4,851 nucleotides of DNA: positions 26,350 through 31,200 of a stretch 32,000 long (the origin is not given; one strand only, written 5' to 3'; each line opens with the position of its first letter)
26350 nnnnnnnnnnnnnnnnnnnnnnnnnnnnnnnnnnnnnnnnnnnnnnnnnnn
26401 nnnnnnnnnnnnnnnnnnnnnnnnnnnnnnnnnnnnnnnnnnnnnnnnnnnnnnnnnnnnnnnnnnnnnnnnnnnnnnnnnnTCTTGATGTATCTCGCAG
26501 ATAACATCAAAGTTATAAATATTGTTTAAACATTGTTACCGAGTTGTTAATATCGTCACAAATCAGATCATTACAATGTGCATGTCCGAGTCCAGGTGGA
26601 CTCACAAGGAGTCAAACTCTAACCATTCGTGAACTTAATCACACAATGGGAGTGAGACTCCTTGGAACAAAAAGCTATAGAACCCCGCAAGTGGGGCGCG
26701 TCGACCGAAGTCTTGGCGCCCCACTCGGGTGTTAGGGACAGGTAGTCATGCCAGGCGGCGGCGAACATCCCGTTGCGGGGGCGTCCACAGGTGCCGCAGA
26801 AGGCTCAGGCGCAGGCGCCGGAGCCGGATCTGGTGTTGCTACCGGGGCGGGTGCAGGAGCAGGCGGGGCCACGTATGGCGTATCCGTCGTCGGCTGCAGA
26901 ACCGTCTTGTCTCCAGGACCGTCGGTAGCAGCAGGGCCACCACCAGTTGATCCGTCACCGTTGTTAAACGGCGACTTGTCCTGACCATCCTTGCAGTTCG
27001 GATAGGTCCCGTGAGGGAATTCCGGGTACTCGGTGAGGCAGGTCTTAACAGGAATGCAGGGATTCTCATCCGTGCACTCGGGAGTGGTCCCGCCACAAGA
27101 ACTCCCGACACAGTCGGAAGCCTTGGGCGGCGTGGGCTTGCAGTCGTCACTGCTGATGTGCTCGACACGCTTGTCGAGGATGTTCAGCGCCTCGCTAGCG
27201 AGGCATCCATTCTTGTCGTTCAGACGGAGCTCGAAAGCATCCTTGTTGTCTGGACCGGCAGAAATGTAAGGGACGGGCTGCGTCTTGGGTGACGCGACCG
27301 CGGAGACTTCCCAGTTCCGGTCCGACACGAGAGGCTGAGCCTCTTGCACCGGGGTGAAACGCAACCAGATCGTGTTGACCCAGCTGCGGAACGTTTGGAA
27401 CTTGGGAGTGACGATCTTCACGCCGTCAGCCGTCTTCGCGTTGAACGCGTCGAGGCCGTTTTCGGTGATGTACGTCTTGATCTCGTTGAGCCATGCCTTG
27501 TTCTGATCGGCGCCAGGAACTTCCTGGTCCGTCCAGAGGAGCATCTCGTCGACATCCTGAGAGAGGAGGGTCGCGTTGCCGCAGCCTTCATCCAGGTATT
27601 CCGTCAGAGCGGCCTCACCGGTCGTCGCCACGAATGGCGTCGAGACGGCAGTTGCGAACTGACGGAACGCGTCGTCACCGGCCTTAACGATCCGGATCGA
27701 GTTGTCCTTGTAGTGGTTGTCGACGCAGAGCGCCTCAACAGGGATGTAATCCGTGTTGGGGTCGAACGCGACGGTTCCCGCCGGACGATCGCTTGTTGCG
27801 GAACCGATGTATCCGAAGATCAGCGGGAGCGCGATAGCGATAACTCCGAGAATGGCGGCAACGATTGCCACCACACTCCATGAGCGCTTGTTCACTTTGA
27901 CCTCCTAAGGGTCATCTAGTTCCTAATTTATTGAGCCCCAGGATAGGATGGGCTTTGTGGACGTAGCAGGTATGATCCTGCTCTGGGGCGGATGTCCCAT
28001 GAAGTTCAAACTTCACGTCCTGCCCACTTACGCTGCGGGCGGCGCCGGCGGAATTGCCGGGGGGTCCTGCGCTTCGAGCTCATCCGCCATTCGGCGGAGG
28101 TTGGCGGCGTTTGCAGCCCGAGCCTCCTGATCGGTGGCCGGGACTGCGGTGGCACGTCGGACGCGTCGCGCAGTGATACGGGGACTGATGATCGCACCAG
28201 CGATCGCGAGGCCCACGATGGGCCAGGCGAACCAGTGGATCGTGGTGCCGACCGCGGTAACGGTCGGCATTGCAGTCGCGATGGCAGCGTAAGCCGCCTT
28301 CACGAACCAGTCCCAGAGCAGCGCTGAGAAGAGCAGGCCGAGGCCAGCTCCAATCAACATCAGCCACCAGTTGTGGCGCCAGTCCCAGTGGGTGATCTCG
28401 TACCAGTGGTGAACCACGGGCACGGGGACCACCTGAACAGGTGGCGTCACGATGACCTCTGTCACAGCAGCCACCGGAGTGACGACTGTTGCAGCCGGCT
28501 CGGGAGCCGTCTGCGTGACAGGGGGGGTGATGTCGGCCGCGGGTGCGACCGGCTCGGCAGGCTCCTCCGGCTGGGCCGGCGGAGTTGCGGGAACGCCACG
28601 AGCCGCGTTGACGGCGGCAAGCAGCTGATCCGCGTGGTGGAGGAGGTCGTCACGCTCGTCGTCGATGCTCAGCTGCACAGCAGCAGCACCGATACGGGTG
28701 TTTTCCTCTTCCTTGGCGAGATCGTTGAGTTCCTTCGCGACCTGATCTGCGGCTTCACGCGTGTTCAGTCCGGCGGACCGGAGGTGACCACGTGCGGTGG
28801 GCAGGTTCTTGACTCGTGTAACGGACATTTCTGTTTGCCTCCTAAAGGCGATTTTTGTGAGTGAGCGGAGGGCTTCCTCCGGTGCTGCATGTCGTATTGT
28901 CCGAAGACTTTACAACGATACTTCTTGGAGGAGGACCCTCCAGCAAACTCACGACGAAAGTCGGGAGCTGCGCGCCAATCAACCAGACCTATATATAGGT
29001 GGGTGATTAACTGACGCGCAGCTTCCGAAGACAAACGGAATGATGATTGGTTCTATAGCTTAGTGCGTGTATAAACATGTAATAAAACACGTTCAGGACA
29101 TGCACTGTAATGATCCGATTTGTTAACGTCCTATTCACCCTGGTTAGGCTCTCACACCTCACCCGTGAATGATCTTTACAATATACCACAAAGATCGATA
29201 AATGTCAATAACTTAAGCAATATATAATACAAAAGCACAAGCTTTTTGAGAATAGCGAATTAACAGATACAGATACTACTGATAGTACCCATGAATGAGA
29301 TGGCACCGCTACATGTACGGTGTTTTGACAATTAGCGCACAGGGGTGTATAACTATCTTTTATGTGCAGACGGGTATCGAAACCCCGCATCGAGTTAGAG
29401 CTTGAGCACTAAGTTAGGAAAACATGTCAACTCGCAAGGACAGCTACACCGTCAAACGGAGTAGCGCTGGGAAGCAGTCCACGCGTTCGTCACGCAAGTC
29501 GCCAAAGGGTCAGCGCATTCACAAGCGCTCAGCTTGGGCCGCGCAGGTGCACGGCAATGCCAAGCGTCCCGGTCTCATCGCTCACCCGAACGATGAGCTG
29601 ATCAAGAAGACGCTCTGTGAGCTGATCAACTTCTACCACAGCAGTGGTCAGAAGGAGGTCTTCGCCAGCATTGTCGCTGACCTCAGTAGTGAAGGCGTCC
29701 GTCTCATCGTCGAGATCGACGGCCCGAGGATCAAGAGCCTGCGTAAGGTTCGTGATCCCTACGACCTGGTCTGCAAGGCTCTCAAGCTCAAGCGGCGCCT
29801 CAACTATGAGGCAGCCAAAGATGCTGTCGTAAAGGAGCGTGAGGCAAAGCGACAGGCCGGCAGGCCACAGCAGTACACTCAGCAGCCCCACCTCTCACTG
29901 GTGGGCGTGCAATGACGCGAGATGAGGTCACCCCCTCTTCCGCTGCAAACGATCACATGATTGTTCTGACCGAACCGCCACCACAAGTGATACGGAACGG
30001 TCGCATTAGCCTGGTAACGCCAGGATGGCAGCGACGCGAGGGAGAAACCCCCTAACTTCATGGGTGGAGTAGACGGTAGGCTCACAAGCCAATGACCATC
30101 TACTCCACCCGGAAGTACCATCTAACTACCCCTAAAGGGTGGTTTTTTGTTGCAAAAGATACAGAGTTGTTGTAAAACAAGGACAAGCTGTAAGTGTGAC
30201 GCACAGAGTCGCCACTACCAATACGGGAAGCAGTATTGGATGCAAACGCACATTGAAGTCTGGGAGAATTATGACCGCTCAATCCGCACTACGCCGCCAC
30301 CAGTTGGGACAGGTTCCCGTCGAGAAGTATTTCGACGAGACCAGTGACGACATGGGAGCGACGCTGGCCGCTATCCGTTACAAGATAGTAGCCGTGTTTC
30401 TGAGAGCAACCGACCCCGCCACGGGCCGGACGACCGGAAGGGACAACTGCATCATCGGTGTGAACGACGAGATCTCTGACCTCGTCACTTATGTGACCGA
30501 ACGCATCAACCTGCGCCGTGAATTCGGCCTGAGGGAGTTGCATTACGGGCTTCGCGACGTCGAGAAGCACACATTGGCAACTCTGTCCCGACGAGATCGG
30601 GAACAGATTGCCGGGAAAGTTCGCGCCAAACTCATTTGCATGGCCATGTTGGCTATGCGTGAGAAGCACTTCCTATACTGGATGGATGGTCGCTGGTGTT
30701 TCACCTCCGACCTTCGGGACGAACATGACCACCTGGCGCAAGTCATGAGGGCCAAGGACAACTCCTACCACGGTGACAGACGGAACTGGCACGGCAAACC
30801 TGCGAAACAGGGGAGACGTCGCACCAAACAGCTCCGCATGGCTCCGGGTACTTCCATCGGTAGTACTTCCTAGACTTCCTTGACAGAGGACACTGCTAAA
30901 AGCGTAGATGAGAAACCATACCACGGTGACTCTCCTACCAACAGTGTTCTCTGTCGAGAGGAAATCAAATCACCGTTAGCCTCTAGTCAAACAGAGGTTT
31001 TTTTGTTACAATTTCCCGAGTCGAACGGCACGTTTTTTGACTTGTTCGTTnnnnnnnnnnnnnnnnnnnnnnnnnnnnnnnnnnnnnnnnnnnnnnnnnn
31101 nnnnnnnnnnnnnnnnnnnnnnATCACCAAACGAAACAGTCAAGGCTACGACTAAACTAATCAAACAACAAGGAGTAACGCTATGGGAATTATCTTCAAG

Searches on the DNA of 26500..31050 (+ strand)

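Call 12: search_dna_similar(query=window:26500-31050:+, collection=phages, mode=distant)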
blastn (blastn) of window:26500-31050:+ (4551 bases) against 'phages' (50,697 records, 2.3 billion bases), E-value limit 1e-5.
No match.

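Call 13: search_dna_similar(query=window:26500-31050:+, collection=plasmids, mode=distant)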
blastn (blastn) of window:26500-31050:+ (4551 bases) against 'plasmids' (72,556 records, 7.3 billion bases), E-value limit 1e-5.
No match.

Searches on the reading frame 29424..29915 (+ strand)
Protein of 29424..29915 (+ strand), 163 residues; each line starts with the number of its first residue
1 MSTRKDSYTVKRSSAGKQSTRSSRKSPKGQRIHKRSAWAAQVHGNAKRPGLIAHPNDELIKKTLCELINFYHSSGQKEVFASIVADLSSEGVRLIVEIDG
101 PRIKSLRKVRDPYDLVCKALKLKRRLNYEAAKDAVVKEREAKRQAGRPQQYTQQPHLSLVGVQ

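Call 8: search_protein_families(library=pfam, proteins=[window:29424-29915:+], max_evalue=0.1)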
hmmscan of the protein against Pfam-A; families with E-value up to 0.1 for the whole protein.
window:29424-29915:+ (163 aa): 0 families

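Call 9: search_protein_families(library=phrogs, proteins=[window:29424-29915:+], max_evalue=0.1)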
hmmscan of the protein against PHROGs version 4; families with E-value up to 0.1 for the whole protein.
window:29424-29915:+ (163 aa): 0 families

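Call 22: find_homologous_proteins(query=window:29424-29915:+, max_evalue=0.01)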
Query window:29424-29915:+ (163 aa): 1 proteins with E <= 0.01 among 65 candidates.
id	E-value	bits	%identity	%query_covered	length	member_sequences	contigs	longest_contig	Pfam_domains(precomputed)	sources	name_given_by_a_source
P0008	3.2e-100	350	100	100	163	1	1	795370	-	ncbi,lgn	ncbi:MAG: hypothetical protein ABIP50_01915 [Candidatus Saccharimonadales bacterium]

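Call 74: search_protein_families(library=ncbifam, proteins=[window:29424-29915:+], max_evalue=0.1)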
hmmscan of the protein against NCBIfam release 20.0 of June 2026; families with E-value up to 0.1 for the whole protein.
window:29424-29915:+ (163 aa): 1 family
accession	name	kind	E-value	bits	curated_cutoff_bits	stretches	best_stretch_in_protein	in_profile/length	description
TIGR00690.1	rpoZ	equivalog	0.0023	18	23.6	1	106-142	10-45/60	DNA-directed RNA polymerase subunit omega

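Call 75: search_protein_families(library=padloc, proteins=[window:29424-29915:+], max_evalue=0.1)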
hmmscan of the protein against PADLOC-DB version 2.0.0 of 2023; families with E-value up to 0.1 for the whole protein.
window:29424-29915:+ (163 aa): 0 families

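Call 81: search_solved_structures(query=window:29424-29915:+, max_evalue=10)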
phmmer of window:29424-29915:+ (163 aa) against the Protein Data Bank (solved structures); distinct sequences matched with E-value up to 10: 0.

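Call 103: search_dna_similar(query=window:29424-29915:+, collection=phages, mode=protein, max_evalue=0.001, max_rows=8)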
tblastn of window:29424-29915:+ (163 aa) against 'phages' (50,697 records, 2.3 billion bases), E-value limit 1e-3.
No match.
